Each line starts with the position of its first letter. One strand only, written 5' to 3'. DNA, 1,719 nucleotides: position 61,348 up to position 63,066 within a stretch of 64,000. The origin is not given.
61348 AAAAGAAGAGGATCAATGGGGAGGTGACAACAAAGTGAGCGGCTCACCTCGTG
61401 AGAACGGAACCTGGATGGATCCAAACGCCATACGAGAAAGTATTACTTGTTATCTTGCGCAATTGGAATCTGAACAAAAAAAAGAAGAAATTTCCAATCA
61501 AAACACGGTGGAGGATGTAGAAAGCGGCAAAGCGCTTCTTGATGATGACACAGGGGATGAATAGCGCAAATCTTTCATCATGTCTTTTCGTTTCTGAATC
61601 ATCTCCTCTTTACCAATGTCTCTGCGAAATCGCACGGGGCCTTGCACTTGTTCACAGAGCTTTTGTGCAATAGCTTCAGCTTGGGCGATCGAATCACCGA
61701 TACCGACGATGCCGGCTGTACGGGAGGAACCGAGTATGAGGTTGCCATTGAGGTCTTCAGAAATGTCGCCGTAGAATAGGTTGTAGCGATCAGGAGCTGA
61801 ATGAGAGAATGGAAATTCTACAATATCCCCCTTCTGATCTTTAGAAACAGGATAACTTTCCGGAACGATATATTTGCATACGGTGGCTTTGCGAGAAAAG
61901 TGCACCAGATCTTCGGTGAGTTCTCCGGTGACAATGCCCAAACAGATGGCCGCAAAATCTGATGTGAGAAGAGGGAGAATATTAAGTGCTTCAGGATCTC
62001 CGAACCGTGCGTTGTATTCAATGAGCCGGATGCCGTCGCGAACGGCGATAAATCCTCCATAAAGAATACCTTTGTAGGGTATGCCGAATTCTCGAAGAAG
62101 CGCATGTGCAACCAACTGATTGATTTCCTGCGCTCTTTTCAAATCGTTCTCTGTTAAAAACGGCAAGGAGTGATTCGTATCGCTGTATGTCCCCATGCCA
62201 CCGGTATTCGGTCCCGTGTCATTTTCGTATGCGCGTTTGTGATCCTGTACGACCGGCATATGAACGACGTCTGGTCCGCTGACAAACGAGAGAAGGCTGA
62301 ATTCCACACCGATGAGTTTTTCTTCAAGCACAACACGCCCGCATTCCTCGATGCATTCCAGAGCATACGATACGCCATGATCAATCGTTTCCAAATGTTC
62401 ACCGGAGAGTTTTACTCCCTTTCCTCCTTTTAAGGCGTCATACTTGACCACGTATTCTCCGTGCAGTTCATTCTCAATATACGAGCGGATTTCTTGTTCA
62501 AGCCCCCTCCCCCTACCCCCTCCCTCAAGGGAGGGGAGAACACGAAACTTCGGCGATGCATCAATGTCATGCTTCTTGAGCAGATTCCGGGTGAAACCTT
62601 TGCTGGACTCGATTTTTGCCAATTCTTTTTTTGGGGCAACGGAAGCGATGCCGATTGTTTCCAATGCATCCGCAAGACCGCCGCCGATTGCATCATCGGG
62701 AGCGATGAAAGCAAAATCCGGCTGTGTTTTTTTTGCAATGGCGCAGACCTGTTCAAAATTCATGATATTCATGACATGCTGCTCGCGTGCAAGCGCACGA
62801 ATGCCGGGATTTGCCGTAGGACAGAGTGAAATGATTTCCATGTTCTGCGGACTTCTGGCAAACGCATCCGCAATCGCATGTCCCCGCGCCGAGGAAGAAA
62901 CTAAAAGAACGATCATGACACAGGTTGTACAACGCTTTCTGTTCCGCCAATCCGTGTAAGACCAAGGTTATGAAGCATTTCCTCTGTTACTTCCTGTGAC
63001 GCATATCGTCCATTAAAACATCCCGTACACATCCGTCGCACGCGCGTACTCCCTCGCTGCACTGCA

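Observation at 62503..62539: Mini-element copy C inside purD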

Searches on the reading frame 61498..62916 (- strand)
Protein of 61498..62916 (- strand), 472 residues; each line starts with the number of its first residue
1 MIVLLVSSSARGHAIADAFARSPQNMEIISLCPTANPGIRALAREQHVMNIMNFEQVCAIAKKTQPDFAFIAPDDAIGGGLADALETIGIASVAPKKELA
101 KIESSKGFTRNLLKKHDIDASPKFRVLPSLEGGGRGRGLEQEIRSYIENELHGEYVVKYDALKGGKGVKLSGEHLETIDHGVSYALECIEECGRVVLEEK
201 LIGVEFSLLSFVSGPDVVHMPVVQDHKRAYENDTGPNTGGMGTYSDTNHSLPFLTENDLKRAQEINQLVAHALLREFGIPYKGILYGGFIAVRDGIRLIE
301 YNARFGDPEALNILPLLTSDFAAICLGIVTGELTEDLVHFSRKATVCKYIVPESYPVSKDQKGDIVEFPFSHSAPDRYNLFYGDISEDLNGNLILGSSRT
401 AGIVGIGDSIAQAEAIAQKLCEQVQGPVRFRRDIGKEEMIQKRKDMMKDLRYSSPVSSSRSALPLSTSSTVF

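Call 13: search_solved_structures(query=window:61498-62916:-, show_alignments=2)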
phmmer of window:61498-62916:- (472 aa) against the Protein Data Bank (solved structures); distinct sequences matched with E-value up to 0.001: 11.
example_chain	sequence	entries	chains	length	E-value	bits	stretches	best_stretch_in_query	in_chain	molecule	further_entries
2yrw_A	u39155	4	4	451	1.7e-48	169.1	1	2-438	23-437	Phosphoribosylglycinamide synthetase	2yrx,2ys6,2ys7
2xcl_A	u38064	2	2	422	8.5e-47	163.5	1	2-438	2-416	PHOSPHORIBOSYLAMINE--GLYCINE LIGASE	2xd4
2yw2_A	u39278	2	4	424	1.3e-44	156.3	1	2-437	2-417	Phosphoribosylamine--glycine ligase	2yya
2ip4_A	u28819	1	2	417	2.1e-44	155.6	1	2-439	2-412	Phosphoribosylamine--glycine ligase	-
3lp8_A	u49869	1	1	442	4.5e-42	147.9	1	2-435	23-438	Phosphoribosylamine-glycine ligase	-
3mjf_A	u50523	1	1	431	5.1e-42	147.7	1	2-437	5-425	Phosphoribosylamine--glycine ligase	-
5vev_A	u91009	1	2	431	7.6e-40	140.6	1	3-436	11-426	Phosphoribosylamine--glycine ligase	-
2qk4_A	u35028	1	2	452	1.5e-39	139.6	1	3-435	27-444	Trifunctional purine biosynthetic protein adenosine-3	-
7lvo_A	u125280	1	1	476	1.5e-36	129.7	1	3-435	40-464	phosphoribosyl-glycinamide (GAR) synthetase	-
1gso_A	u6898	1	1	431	3.7e-36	128.4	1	2-436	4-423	PROTEIN (GLYCINAMIDE RIBONUCLEOTIDE SYNTHETASE)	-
1vkz_A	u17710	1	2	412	1.6e-28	103.2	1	93-434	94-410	Phosphoribosylamine--glycine ligase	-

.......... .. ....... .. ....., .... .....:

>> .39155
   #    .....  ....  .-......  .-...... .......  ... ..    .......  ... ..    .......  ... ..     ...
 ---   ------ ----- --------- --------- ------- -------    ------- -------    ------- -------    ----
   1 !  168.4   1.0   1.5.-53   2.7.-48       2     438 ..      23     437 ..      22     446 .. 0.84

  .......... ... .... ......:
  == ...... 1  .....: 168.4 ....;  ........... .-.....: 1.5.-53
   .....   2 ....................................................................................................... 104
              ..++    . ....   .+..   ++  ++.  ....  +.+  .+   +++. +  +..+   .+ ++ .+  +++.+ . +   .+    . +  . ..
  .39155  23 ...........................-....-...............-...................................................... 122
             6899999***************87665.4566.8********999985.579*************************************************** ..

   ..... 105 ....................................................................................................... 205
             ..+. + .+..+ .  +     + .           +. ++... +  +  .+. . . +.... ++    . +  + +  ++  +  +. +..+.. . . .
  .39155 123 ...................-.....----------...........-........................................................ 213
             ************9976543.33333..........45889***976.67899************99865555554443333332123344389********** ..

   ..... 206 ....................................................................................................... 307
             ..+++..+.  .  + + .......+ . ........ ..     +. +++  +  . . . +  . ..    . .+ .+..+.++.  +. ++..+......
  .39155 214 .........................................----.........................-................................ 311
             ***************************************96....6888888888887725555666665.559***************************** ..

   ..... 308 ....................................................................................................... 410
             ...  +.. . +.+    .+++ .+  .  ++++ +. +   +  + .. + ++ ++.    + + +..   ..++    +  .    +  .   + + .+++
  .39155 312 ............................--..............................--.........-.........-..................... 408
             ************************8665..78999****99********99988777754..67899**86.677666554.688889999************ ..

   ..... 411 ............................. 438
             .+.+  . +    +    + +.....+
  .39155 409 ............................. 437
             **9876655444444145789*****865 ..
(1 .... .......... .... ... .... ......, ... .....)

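Call 14: search_protein_families(library=pfam, proteins=[window:61498-62916:-])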
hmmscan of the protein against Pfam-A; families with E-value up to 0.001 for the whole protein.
window:61498-62916:- (472 aa): 3 families
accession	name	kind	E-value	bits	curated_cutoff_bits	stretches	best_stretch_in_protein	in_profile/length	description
PF01071.24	GARS_A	-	2.3e-44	152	27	1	104-310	1-194/194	Phosphoribosylglycinamide synthetase, ATP-grasp (A) domain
PF02844.21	GARS_N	-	6.8e-17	62.5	29.5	1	1-103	1-100/100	Phosphoribosylglycinamide synthetase, N domain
PF02843.22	GARS_C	-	2e-10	41.3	34.8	1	345-436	1-91/92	Phosphoribosylglycinamide synthetase, C domain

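Call 15: find_encoding_contigs(protein=window:61498-62916:-, flank=3000, max_places=6)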
Protein window:61498-62916:- (472 aa): 12 contigs read that carry it; 5 places shown.
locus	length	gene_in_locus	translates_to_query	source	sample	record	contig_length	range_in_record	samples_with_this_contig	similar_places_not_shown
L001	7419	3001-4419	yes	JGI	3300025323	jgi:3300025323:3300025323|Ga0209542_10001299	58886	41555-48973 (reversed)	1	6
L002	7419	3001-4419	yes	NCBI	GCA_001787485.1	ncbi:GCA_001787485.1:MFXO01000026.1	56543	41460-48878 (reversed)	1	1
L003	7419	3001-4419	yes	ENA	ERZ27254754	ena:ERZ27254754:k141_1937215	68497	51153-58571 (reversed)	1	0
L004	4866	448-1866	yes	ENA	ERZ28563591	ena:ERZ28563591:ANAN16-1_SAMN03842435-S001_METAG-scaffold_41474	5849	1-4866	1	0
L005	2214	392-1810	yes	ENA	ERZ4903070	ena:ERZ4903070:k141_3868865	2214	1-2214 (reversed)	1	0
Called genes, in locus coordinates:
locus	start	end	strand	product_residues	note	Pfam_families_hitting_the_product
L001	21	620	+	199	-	PF13521:AAA_28 (weak), PF02223:Thymidylate_kin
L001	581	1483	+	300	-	PF00763:THF_DHG_CYH, PF02882:THF_DHG_CYH_C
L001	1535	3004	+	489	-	PF13522:GATase_6, PF13537:GATase_7, PF00156:Pribosyltran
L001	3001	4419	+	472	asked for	PF02844:GARS_N, PF01071:GARS_A, PF02843:GARS_C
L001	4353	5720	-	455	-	-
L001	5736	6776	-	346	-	PF03462:PCRF, PF00472:RF-1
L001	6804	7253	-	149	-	-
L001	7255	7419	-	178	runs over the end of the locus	PF18920:DUF5671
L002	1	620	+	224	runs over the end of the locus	PF02223:Thymidylate_kin, PF13521:AAA_28 (weak)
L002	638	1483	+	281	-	PF00763:THF_DHG_CYH, PF02882:THF_DHG_CYH_C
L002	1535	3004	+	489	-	PF13522:GATase_6, PF13537:GATase_7, PF00156:Pribosyltran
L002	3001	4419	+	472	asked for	PF02844:GARS_N, PF01071:GARS_A, PF02843:GARS_C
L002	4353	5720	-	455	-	-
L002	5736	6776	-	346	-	PF03462:PCRF, PF00472:RF-1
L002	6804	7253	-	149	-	-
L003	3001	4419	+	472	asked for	PF02844:GARS_N, PF01071:GARS_A, PF02843:GARS_C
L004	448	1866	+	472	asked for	PF02844:GARS_N, PF01071:GARS_A, PF02843:GARS_C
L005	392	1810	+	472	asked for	PF02844:GARS_N, PF01071:GARS_A, PF02843:GARS_C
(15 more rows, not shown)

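Call 16: find_homologous_proteins(query=window:61498-62916:-)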
Query window:61498-62916:- (472 aa): 7923 proteins with E <= 0.001 among 8000 candidates; the best 120 are listed.
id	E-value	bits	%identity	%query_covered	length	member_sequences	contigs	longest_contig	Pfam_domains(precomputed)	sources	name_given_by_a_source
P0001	0.0e+0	1053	100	100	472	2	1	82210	PF02844.22,PF02843.23,PF01071.25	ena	-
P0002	1.9e-213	728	75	92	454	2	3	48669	PF02844.22,PF02843.23,PF01071.25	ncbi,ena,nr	ncbi:phosphoribosylamine--glycine ligase [Candidatus Peregrinibacteria bacterium CG10_big_fil_rev_8_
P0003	2.4e-198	678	68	96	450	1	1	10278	PF02844.22,PF02843.23,PF01071.25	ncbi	-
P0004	1.2e-197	676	67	96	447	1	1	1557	PF02844.22,PF02843.23,PF01071.25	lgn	-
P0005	2.6e-197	675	67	96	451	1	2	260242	PF02844.22,PF02843.23,PF01071.25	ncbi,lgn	-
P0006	5.4e-197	673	67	96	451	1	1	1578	PF02844.22,PF02843.23,PF01071.25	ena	-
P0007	1.3e-196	672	67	96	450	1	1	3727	PF02844.22,PF02843.23,PF01071.25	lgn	-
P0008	2.0e-196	672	68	96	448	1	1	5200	PF02844.22,PF02843.23,PF01071.25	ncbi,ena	-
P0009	3.2e-196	671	67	96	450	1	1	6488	PF02844.22,PF02843.23,PF01071.25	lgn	-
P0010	4.0e-196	671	67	96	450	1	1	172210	PF02844.22,PF02843.23,PF01071.25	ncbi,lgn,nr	ncbi:MAG: phosphoribosylamine--glycine ligase [Candidatus Peregrinibacteria bacterium]|nr:phosphorib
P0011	2.8e-195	668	66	96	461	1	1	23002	PF02844.22,PF02843.23,PF01071.25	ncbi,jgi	-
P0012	2.2e-194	665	68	96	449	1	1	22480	PF02844.22,PF02843.23,PF01071.25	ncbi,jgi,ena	jgi:phosphoribosylamine--glycine ligase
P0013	3.3e-194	664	65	96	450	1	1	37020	PF02844.22,PF02843.23,PF01071.25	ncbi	-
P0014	8.9e-194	663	65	96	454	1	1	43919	PF02844.22,PF02843.23,PF01071.25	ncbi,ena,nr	ncbi:phosphoribosylamine--glycine ligase [Candidatus Peribacteria bacterium]|nr:phosphoribosylamine-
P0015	1.7e-193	662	65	96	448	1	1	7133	PF02844.22,PF02843.23,PF01071.25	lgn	-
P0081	1.6e-186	639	65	96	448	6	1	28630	PF02844.22,PF02843.23,PF01071.25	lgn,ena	-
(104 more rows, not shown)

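Call 26: find_encoding_contigs(protein=P0002, flank=10000, max_places=4)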
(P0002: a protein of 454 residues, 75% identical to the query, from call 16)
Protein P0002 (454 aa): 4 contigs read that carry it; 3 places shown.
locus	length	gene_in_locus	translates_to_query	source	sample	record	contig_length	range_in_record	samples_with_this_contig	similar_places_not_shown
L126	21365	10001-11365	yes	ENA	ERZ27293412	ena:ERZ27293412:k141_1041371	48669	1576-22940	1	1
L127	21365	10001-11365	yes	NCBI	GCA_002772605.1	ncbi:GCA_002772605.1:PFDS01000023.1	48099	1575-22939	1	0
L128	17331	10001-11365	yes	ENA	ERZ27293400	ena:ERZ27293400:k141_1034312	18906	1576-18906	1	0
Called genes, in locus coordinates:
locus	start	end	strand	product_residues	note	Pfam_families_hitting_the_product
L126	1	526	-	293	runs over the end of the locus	PF01551:Peptidase_M23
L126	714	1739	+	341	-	-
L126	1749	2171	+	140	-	PF00166:Cpn10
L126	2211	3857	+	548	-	PF00118:Cpn60_TCP1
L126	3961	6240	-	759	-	PF13401:AAA_22 (faint), PF00158:Sigma54_activat (faint), PF13191:AAA_16 (faint), PF17871:AAA_lid_9 (weak), PF07724:AAA_2, PF07728:AAA_5, PF00004:AAA (weak), PF10431:ClpB_D2-small, +1 more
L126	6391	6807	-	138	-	-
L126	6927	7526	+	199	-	PF02223:Thymidylate_kin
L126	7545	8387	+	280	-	PF00763:THF_DHG_CYH, PF02882:THF_DHG_CYH_C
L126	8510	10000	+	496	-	PF13522:GATase_6, PF13537:GATase_7, PF00156:Pribosyltran (weak)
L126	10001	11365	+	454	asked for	PF02844:GARS_N, PF01071:GARS_A, PF02843:GARS_C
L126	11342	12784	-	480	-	-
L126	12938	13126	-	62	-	-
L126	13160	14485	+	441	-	PF03092:BT1, PF07690:MFS_1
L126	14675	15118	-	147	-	-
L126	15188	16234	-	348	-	PF03462:PCRF, PF16326:ABC_tran_CTD (weak), PF00472:RF-1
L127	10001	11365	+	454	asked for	PF02844:GARS_N, PF01071:GARS_A, PF02843:GARS_C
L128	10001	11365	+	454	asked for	PF02844:GARS_N, PF01071:GARS_A, PF02843:GARS_C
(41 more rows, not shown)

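Call 27: find_encoding_contigs(protein=P0001, flank=10000, max_places=3)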
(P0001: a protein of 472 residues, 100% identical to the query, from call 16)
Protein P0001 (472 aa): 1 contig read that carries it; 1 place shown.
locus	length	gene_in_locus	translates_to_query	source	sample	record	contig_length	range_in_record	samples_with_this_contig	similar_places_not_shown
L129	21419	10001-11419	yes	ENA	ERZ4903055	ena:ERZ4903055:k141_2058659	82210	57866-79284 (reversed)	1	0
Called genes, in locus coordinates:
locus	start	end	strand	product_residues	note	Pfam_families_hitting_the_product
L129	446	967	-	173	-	-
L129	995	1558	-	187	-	-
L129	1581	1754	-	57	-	-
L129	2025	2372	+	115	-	PF00166:Cpn10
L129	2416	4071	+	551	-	PF00118:Cpn60_TCP1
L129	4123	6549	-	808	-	PF20030:bpMoxR (faint), PF13191:AAA_16 (faint), PF13401:AAA_22 (faint), PF20720:nSTAND3 (faint), PF00004:AAA (weak), PF07724:AAA_2, PF07728:AAA_5, PF10431:ClpB_D2-small, +1 more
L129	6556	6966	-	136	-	-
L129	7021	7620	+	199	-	PF13521:AAA_28 (weak), PF02223:Thymidylate_kin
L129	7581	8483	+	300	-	PF00763:THF_DHG_CYH, PF02882:THF_DHG_CYH_C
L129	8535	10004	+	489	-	PF13522:GATase_6, PF13537:GATase_7, PF00156:Pribosyltran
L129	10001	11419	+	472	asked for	PF02844:GARS_N, PF01071:GARS_A, PF02843:GARS_C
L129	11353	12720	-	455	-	-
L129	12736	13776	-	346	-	PF03462:PCRF, PF00472:RF-1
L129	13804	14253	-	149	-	-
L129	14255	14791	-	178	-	PF18920:DUF5671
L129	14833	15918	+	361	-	PF02540:NAD_synthase (weak), PF03054:tRNA_Me_trans, PF06508:QueC (faint), PF20259:tRNA_Me_trans_M, PF20258:tRNA_Me_trans_C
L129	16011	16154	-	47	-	-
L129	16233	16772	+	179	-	PF08211:dCMP_cyt_deam_2 (weak), PF00383:dCMP_cyt_deam_1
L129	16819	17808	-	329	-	PF04203:Sortase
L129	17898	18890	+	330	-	PF00892:EamA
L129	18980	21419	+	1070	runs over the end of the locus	PF25596:CPSase_L_D1, PF02786:CPSase_L_D2, PF02787:CPSase_L_D3, PF25596:CPSase_L_D1, PF02786:CPSase_L_D2, PF02222:ATP-grasp, PF07478:Dala_Dala_lig_C, PF02142:MGS, +3 more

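Call 65: find_encoding_contigs(protein=P0081, flank=10000, max_places=2)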
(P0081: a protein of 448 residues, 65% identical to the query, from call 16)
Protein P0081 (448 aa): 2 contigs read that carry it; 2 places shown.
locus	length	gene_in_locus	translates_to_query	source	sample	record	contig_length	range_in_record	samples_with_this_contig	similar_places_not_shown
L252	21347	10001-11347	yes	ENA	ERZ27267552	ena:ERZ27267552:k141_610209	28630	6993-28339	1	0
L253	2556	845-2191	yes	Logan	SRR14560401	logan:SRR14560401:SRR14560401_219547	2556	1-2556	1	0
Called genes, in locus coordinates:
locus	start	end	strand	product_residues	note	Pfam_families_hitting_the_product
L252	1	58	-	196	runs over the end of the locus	-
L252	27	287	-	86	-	-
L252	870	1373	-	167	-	-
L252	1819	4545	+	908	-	PF01344:Kelch_1 (faint), PF24681:Kelch_KLHDC2_KLHL20_DRC7 (weak)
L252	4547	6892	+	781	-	PF00404:Dockerin_1 (weak)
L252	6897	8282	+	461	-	-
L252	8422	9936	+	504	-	PF13522:GATase_6, PF13537:GATase_7, PF00156:Pribosyltran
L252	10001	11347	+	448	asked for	PF02844:GARS_N, PF01071:GARS_A, PF02843:GARS_C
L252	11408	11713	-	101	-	-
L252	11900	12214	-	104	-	-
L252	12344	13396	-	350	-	PF03462:PCRF, PF00472:RF-1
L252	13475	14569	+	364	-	PF02540:NAD_synthase (faint), PF03054:tRNA_Me_trans, PF20259:tRNA_Me_trans_M, PF20258:tRNA_Me_trans_C (weak)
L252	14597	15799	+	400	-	PF04203:Sortase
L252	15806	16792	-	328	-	PF00892:EamA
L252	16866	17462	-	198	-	-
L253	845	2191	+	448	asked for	PF02844:GARS_N, PF01071:GARS_A, PF02843:GARS_C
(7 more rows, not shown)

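Call 79: predict_structure(alignment_id=A3)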
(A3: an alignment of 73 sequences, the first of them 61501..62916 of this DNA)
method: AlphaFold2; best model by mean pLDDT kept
length: 472 residues; sequences in the alignment: 73
mean_pLDDT: 89.6   pTM: 0.89
mean pLDDT of the five models: 89.6, 88.4, 88.3, 87.9, 87.7
residues with pLDDT >= 90: 382; 70-90: 37; 50-70: 23; < 50: 30
segments of 3 or more residues with pLDDT < 50: 133-135, 229-238, 456-472
pLDDT, mean of each block of 10 residues (from residue 1): 96 97 97 95 97 98 98 95 98 98 94 98 88 62 96 94 71 92 93 92 94 98 74 45 92 96 98 98 97 95 92 97 98 98 96 90 93 75 94 93 96 97 96 92 93 57 29 23
secondary structure, 60 per line:
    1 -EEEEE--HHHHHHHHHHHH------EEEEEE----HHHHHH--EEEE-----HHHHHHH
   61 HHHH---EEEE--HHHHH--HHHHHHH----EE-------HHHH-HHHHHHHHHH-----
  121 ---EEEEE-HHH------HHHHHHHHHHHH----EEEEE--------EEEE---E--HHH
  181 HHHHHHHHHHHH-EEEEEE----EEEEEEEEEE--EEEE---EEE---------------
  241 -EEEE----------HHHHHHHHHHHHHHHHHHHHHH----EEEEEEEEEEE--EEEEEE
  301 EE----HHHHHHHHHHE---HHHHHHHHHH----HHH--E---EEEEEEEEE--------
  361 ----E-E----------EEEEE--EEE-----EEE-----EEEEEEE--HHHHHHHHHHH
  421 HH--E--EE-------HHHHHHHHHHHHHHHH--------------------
elements in order: E2-6 H9-20 E27-32 H37-42 E45-48 H54-64 E68-71 H74-78 H81-87 H101-104 H106-115 E124-128 H139-150 E155-159 E168-171 H178-192 E194-199 E204-213 E216-219 E223-225 E242-245 H256-277 E282-292 E295-302 H307-316 H321-330 E344-352 E378-382 E385-387 E393-395 E401-407 H410-422 H437-452
